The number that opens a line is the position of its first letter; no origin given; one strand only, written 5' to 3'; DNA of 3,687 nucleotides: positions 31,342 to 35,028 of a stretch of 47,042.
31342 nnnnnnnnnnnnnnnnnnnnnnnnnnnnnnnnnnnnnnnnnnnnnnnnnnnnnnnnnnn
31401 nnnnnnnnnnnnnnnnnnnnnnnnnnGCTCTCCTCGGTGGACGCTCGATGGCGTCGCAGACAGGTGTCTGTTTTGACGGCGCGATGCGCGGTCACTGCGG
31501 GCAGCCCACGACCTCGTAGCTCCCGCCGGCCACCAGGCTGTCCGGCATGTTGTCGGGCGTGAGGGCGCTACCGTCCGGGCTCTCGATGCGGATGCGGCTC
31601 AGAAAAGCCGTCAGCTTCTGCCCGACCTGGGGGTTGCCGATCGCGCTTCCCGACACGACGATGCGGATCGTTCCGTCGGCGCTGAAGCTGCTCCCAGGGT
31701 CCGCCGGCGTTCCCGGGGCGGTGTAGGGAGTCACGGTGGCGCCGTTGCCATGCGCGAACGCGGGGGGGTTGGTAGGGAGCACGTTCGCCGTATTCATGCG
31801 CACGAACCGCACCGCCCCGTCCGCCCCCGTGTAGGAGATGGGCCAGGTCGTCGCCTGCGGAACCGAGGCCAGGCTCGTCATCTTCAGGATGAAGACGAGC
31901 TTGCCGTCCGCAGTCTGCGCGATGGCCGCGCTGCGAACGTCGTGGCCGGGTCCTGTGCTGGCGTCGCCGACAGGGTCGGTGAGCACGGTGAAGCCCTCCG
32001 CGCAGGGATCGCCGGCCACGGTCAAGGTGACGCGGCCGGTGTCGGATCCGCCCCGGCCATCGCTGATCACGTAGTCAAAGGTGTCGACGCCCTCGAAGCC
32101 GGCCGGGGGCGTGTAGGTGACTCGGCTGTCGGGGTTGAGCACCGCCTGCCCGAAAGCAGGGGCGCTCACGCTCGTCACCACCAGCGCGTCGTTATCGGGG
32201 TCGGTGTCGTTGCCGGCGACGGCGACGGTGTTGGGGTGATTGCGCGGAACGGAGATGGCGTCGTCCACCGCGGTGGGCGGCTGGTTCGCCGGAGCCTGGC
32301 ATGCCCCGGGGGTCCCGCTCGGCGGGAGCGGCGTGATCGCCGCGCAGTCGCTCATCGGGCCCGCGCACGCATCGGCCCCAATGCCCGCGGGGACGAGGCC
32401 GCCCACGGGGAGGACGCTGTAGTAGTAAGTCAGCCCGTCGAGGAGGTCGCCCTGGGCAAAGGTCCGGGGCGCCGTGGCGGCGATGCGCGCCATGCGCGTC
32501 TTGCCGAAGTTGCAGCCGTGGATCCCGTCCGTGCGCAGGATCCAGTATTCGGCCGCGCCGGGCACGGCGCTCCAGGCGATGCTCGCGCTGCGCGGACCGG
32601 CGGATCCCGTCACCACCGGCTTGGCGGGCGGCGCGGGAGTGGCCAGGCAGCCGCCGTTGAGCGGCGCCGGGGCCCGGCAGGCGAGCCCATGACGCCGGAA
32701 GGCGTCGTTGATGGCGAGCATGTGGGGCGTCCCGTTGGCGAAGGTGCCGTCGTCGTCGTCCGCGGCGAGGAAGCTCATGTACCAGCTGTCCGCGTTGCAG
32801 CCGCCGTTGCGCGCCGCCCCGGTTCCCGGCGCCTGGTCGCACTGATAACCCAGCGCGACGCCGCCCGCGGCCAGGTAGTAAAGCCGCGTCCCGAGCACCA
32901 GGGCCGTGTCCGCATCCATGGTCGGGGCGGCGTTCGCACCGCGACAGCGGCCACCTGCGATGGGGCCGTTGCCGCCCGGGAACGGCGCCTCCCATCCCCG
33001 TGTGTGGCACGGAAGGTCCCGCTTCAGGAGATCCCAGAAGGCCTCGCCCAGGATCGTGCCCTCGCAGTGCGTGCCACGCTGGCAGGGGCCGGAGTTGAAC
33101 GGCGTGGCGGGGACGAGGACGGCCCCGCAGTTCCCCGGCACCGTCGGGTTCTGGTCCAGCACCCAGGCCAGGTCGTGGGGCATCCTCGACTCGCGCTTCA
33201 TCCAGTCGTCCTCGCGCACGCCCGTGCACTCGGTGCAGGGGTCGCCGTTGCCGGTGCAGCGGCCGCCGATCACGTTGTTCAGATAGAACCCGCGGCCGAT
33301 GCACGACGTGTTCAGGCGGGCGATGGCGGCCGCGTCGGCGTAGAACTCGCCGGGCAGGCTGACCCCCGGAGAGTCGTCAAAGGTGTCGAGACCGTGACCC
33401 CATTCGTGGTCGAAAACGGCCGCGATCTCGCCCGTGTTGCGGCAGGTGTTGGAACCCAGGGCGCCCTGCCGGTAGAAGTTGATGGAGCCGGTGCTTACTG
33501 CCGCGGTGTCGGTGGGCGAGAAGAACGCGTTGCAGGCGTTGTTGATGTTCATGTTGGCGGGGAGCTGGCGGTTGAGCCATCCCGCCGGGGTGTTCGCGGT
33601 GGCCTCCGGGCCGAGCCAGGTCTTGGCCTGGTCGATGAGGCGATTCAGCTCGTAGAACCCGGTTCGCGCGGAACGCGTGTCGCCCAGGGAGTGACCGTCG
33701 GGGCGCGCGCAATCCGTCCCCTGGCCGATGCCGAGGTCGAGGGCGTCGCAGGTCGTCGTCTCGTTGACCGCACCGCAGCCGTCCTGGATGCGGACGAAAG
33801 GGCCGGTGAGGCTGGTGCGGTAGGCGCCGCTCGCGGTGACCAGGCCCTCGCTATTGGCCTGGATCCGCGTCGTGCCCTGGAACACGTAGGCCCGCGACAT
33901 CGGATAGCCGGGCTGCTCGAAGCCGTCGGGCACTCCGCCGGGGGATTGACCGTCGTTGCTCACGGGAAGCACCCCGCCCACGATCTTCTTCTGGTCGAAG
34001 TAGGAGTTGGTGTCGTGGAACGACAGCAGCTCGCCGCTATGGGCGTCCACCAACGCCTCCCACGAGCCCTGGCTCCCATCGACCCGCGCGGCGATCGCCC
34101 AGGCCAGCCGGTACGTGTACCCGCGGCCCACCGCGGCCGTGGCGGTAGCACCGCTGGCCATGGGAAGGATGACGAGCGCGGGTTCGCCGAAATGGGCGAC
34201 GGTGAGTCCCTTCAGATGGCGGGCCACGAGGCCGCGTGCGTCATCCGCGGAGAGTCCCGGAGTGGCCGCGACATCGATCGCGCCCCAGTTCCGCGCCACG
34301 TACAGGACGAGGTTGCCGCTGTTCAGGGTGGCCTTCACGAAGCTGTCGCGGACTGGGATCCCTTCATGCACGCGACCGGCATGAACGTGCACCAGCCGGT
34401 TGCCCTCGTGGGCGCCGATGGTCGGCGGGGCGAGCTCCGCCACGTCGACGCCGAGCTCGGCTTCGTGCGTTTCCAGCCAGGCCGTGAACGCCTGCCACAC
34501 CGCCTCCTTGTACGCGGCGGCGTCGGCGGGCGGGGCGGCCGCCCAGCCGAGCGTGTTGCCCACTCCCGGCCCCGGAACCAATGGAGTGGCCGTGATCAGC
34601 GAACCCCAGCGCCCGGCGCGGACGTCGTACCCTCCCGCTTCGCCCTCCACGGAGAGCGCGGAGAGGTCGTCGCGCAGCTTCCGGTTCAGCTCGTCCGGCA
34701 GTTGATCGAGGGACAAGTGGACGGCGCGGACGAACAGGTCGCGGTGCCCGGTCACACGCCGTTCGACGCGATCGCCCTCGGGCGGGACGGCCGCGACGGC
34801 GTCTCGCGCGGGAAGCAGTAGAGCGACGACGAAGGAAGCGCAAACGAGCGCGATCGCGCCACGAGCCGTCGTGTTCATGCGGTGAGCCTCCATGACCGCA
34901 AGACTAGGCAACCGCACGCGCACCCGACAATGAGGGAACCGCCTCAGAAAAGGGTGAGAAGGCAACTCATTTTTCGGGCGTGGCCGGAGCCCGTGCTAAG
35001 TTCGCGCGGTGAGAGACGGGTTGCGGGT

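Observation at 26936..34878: Tandem paralogous giant secreted HEWGH metalloproteases with swapped C-terminal modules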

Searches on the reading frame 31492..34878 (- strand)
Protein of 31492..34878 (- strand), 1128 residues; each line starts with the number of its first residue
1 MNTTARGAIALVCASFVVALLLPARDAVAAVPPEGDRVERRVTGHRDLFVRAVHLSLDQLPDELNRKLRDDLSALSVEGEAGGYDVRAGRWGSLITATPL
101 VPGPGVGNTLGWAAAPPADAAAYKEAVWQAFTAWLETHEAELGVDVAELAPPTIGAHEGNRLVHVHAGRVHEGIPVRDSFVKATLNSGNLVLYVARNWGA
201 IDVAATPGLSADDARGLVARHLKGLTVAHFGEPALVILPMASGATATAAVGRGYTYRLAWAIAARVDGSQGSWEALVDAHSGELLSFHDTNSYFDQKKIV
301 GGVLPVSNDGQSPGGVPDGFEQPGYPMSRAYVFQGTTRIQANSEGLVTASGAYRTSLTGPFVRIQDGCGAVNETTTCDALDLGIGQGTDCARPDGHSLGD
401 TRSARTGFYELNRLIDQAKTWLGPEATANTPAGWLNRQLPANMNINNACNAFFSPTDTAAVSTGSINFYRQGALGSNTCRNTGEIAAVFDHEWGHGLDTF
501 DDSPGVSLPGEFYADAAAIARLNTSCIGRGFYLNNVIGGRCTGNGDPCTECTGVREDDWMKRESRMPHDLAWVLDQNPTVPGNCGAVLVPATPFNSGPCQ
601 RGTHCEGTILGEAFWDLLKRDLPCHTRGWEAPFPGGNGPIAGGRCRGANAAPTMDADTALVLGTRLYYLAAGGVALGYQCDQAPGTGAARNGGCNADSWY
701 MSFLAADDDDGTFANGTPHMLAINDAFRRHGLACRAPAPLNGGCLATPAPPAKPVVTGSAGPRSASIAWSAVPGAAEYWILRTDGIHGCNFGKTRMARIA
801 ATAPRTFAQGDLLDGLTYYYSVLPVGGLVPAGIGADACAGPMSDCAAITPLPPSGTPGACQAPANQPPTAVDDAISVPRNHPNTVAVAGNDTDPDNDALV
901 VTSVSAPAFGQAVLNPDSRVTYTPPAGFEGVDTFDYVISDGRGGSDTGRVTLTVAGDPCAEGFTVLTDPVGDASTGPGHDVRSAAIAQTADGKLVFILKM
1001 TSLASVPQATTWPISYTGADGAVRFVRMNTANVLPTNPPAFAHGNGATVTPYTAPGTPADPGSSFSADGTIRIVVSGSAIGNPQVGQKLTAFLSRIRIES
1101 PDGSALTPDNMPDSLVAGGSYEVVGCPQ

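Call 4: search_protein_families(library=pfam, proteins=[window:31492-34878:-], max_evalue=0.1)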
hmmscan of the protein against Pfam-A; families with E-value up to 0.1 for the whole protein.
window:31492-34878:- (1128 aa): 3 families
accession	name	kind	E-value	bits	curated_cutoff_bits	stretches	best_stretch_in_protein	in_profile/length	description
PF17963.7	Big_9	-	1.2e-23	84.2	23.6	1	865-953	1-89/89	Bacterial Ig domain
PF17892.7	Cadherin_5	-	5.1e-17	61.9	26.5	1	865-954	2-97/98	Cadherin-like domain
PF17803.7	Cadherin_4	-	2.6e-13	50.7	25.1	1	863-922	9-71/71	Bacterial cadherin-like domain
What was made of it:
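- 32017..32286 (-): P2 Big_9/cadherin-like domain (aa 865-954). Pfam Big_9 at E 1.2e-23 (call 4).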

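Call 5: search_protein_families(library=ncbifam, proteins=[window:31492-34878:-], max_evalue=1)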
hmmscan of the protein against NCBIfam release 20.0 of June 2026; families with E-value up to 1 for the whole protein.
window:31492-34878:- (1128 aa): 9 families
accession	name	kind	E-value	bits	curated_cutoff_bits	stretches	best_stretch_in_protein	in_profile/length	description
NF012211.1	tand_rpt_95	domain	1.1e-14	54.1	90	1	886-955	14-85/98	tandem-95 repeat protein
NF006459.0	PRK08841.1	equivalog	0.045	12.8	535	1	926-968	136-176/395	aspartate kinase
NF005156.0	PRK06635.1-5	equivalog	0.048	12.4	594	1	926-978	134-184/411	aspartate kinase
NF005155.0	PRK06635.1-4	equivalog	0.049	12.6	346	1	926-955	134-163/407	aspartate kinase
NF005157.0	PRK06635.2-1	equivalog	0.057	12.3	832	1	906-963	119-172/401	aspartate kinase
NF040804.1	blaOXA-1089_like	exception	0.14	11.5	580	1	993-1047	221-272/289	OXA-1089 family carbapenem-hydrolyzing class D beta-lactamase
NF005161.0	PRK06635.2-5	equivalog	0.17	10.7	586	1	926-964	136-174/402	aspartate kinase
NF038113.1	T9SSA_dep_M36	equivalog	0.23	9.5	885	1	255-291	164-200/869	T9SS-dependent M36 family metallopeptidase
NF005154.0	PRK06635.1-2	equivalog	0.25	10.6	376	1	926-955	135-164/407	aspartate kinase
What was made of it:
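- On MEROPS M36 / Pfam Peptidase_M36 (PF02128): NCBIfam T9SSA_dep_M36 scores only E 0.23, over 37 residues of the propeptide (call 5).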

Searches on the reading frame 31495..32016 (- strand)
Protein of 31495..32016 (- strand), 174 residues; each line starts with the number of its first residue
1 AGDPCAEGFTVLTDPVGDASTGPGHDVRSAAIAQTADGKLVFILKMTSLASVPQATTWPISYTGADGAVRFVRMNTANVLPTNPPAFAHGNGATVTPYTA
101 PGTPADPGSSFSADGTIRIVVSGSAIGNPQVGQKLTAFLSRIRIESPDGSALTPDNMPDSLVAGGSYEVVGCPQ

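Call 8: search_protein_families(library=pfam, proteins=[window:31495-32016:-], max_evalue=10)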
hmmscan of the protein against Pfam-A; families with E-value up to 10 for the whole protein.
window:31495-32016:- (174 aa): 0 families

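Call 67: find_homologous_proteins(query=window:31495-32016:-, max_evalue=0.001)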
Query window:31495-32016:- (174 aa): 15 proteins with E <= 0.001 among 644 candidates.
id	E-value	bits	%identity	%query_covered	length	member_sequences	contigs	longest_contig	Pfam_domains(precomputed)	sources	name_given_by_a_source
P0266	2.2e-65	238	69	98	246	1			PF17963.8,PF17892.8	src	-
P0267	1.6e-53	199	62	99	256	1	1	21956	PF17963.8,PF17892.8,PF17803.8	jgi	jgi:hypothetical protein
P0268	1.7e-52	196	61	99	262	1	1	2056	PF17963.8,PF17892.8,PF17803.8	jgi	jgi:hypothetical protein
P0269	4.0e-52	195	61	99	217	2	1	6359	PF17963.8,PF17892.8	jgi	jgi:hypothetical protein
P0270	9.2e-52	194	62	99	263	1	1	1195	PF17963.8,PF17892.8,PF17803.8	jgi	jgi:hypothetical protein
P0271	2.1e-38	150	50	97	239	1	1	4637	-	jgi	jgi:hypothetical protein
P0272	2.3e-37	147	55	100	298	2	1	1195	PF17963.8,PF17892.8,PF17803.8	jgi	jgi:hypothetical protein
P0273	3.2e-35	140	50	93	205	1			PF17803.8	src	-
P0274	3.3e-33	133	50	95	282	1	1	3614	PF07705.18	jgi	jgi:hypothetical protein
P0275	2.8e-29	120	48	87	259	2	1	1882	PF17963.8,PF17892.8,PF17803.8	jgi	jgi:hypothetical protein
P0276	6.7e-28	116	47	93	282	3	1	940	PF07705.18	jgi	jgi:hypothetical protein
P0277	1.1e-25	109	51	77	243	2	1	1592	PF17963.8,PF17892.8,PF17803.8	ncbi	ncbi:MAG: Ig-like domain-containing protein, partial [Candidatus Acidiferrales bacterium]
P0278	1.7e-16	79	44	72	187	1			-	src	-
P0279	8.3e-11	60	49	50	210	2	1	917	PF07705.18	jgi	jgi:hypothetical protein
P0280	2.0e-9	56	52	43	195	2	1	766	PF07705.18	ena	-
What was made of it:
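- Tried and rejected: The database search returned only 15 short fragments, each Big_9 or CARDB followed by this domain, with no new protein context (call 67).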

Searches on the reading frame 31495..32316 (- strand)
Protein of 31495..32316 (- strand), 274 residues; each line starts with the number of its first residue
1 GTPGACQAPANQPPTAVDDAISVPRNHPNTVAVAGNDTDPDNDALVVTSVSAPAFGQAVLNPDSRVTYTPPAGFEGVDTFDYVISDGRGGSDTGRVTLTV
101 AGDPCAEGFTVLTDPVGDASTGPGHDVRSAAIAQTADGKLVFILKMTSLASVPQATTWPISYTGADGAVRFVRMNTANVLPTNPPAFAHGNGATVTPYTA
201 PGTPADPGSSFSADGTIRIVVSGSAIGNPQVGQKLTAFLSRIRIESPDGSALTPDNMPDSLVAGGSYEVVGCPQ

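Call 38: search_solved_structures(query=A4, max_evalue=10)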
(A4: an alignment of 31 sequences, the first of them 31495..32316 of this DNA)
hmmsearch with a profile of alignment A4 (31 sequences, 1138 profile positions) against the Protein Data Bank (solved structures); distinct sequences matched with E-value up to 10: 1.
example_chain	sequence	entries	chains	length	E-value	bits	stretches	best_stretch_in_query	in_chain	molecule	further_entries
3mpc_A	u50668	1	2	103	0.029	15.3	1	754-842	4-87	Fn3-like protein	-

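Call 55: predict_structure(alignment_id=A4)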
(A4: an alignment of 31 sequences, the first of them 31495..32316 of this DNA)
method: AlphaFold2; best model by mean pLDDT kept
length: 274 residues; sequences in the alignment: 31
mean_pLDDT: 89.4   pTM: 0.85
mean pLDDT of the five models: 89.4, 88.4, 87.3, 85.9, 84.8
residues with pLDDT >= 90: 188; 70-90: 65; 50-70: 19; < 50: 2
segments of 3 or more residues with pLDDT < 50: none
pLDDT, mean of each block of 10 residues (from residue 1): 69 96 96 94 96 98 96 97 96 98 96 81 86 95 92 87 93 79 84 64 93 94 93 94 78 82 91 84
secondary structure, 60 per line:
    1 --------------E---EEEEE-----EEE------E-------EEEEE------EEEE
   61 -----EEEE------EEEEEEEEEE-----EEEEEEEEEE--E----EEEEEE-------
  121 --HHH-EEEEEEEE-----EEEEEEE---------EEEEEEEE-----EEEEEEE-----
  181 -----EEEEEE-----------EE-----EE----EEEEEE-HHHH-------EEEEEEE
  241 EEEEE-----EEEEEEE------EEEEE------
elements in order: E19-23 E29-31 E46-50 E57-60 E66-69 E76-85 E91-100 E108-113 E127-134 E140-146 E156-163 E169-175 E186-191 E216-221 H223-226 E234-245 E251-257 E264-268
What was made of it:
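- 31495..32016 (-): P2 C-terminal 174-aa beta-sandwich domain; this is what defines the 'short' paralogues. All-beta model, pLDDT 89.4 (call 55).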

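Call 57: fold_search(model_id=the predicted structure, library=pdb)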
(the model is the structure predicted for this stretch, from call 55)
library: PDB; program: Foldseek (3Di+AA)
matches with E <= 10: 1256; with E <= 0.001: 26
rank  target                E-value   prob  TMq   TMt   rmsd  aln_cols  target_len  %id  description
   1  9rkt_1                8.4e-07  1.00  0.28  0.36  16.9       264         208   12  Agrobacterium phage 7-7-1 collar (released 2025-12-10)
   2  8fxr_P3               2.2e-06  1.00  0.28  0.34  17.1       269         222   14  Structure of neck with portal vertex of capsid of Agrobacterium phage Milano (released 2023-12-06)
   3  8fwc_0                8.6e-06  1.00  0.28  0.33  16.6       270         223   13  Collar sheath structure of Agrobacterium phage Milano (released 2023-12-06)
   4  8fwg_K3               1.1e-05  1.00  0.28  0.33  16.1       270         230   14  Structure of neck and portal vertex of Agrobacterium phage Milano, C5 symmetry (released 2023-12-06)
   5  8fxr_U3               1.1e-05  1.00  0.27  0.33  17.4       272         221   14  Structure of neck with portal vertex of capsid of Agrobacterium phage Milano (released 2023-12-06)
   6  6xi1_BBB              4.0e-05  0.99  0.23  0.16  33.9       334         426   12  Crystal structure of tetra-tandem repeat in extending RTX adhesin from Aeromonas hydrophila (released 2020-10-14)
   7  8fwm_F                4.9e-05  1.00  0.26  0.31  16.1       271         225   13  Structure of tail-neck junction of Agrobacterium phage Milano (released 2023-12-06)
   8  6dlh                  7.5e-05  1.00  0.27  0.12  18.6       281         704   14  Endo-fucoidan hydrolase MfFcnA4 from glycoside hydrolase family 107 (released 2018-10-03)
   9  5tfm                  1.3e-04  0.93  0.23  0.20  34.6       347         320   10  Crystal Structure of Human Cadherin-23 EC6-8 (released 2017-12-27)
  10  2yd1                  1.4e-04  0.99  0.22  0.28  15.4       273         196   13  Crystal structure of the N-terminal Ig1-2 module of Drosophila Receptor Protein Tyrosine Phosphatase DLAR (released 2011-04-13)
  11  6dms                  1.8e-04  1.00  0.28  0.12  18.5       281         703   14  Endo-fucoidan hydrolase MfFcnA4_H294Q from glycoside hydrolase family 107 (released 2018-10-03)
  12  6vfw_E                2.7e-04  0.72  0.20  0.15  37.8       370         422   12  Crystal structure of human delta protocadherin 10 EC1-EC4 (released 2020-03-11)
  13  1ug9                  2.8e-04  1.00  0.32  0.10  13.1       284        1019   13  Crystal Structure of Glucodextranase from Arthrobacter globiformis I42 (released 2003-12-09)
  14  5szm_A                4.1e-04  0.90  0.23  0.16  33.5       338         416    9  Protocadherin gamma A8 extracellular cadherin domains 1-4 (released 2016-10-19)
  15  3pxj_D                4.3e-04  0.97  0.23  0.29  14.3       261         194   14  Tandem Ig repeats of Dlar (released 2011-03-23)
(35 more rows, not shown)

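Call 69: fold_search(model_id=the predicted structure, library=viral)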
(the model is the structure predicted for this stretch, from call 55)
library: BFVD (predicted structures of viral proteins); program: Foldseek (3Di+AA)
matches with E <= 10: 1058; with E <= 0.001: 31
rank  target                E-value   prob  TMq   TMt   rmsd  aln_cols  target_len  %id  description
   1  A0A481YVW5            6.4e-09  1.00  0.29  0.14  23.4       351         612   15  Uncharacterized protein [Marseillevirus LCMAC103]
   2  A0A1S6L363            2.0e-07  1.00  0.32  0.29  18.3       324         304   15  Uncharacterized protein [Erwinia phage vB_EamM_Yoloswag]
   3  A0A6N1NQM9            3.9e-07  1.00  0.36  0.25  15.6       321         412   16  Uncharacterized protein [Tupanvirus soda lake]
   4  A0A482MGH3            1.1e-06  1.00  0.27  0.26  17.2       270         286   11  (no name in the UniProt tables at hand)
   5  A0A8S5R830            1.3e-06  1.00  0.27  0.40  13.9       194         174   13  BIG2 domain-containing protein (Fragment) [virus sp. ctee23]
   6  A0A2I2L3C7            1.5e-06  1.00  0.27  0.11  30.2       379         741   14  Immunoglobulin-like fold protein [Orpheovirus IHUMI-LCC2]
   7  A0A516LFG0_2          5.5e-06  1.00  0.29  0.10   9.1       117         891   28  (no name in the UniProt tables at hand)
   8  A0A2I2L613            8.8e-06  1.00  0.26  0.07  32.0       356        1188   13  DUF4114 domain-containing protein [Orpheovirus IHUMI-LCC2]
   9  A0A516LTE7            9.8e-06  1.00  0.26  0.07  19.8       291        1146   14  (no name in the UniProt tables at hand)
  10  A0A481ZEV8            1.1e-05  1.00  0.26  0.08  20.2       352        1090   12  Putative Ig domain protein [Pithovirus LCPAC404]
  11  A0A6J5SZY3            1.6e-05  1.00  0.24  0.06  26.8       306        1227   12  Ig [uncultured Caudovirales phage]
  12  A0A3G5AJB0            3.7e-05  1.00  0.30  0.15  17.1       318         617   13  Collagen-like protein [Solivirus sp.]
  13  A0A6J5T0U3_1          9.5e-05  0.96  0.23  0.08  39.7       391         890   12  Ig [uncultured Caudovirales phage]
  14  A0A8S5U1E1            1.0e-04  0.99  0.22  0.26  18.9       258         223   14  BIG2 domain-containing protein [Siphoviridae sp. cttuu15]
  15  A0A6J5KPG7            2.0e-04  1.00  0.26  0.10  18.4       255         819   12  Ig [uncultured Caudovirales phage]
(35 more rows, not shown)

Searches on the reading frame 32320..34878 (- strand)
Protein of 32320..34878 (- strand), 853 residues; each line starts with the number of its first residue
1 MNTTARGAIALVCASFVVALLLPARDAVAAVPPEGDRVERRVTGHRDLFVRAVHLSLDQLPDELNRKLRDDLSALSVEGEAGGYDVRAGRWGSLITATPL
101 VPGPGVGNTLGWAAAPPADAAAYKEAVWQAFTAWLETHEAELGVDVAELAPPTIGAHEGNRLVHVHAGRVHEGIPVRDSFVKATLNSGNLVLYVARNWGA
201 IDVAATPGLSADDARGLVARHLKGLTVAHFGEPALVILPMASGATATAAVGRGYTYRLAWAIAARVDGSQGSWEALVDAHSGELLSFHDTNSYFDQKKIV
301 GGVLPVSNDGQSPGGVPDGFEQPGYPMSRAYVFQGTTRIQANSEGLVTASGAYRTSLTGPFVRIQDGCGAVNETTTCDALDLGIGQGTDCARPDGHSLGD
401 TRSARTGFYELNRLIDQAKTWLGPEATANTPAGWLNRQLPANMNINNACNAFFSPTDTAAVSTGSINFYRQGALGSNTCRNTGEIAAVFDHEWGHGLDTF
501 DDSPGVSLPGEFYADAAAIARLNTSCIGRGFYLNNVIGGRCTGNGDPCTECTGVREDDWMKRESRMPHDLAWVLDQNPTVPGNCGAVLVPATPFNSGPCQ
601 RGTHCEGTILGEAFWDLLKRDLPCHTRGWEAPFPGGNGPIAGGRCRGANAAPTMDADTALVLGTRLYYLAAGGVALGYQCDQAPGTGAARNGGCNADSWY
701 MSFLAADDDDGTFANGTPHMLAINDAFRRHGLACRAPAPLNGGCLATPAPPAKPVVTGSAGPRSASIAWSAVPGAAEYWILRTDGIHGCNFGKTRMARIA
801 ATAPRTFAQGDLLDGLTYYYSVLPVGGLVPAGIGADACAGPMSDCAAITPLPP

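Call 8: search_protein_families(library=pfam, proteins=[window:32320-34878:-], max_evalue=10)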
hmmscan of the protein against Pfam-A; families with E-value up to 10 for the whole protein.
window:32320-34878:- (853 aa): 3 families
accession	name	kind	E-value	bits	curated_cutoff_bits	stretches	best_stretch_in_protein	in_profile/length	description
PF01435.24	Peptidase_M48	-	0.097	12.9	20.3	1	446-495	33-75/186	Peptidase family M48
PF07504.19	FTP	-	0.16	12.3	21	1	162-190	15-44/51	Fungalysin/Thermolysin Propeptide Motif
PF03413.25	PepSY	-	0.23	12.2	24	1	256-286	29-58/60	Peptidase propeptide and YPEB domain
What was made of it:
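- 33991..34794 (-): P2 FTP/PepSY-type propeptide (aa 29-296). Weak Pfam FTP (E 0.16) and PepSY (E 0.23) matches (call 8).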
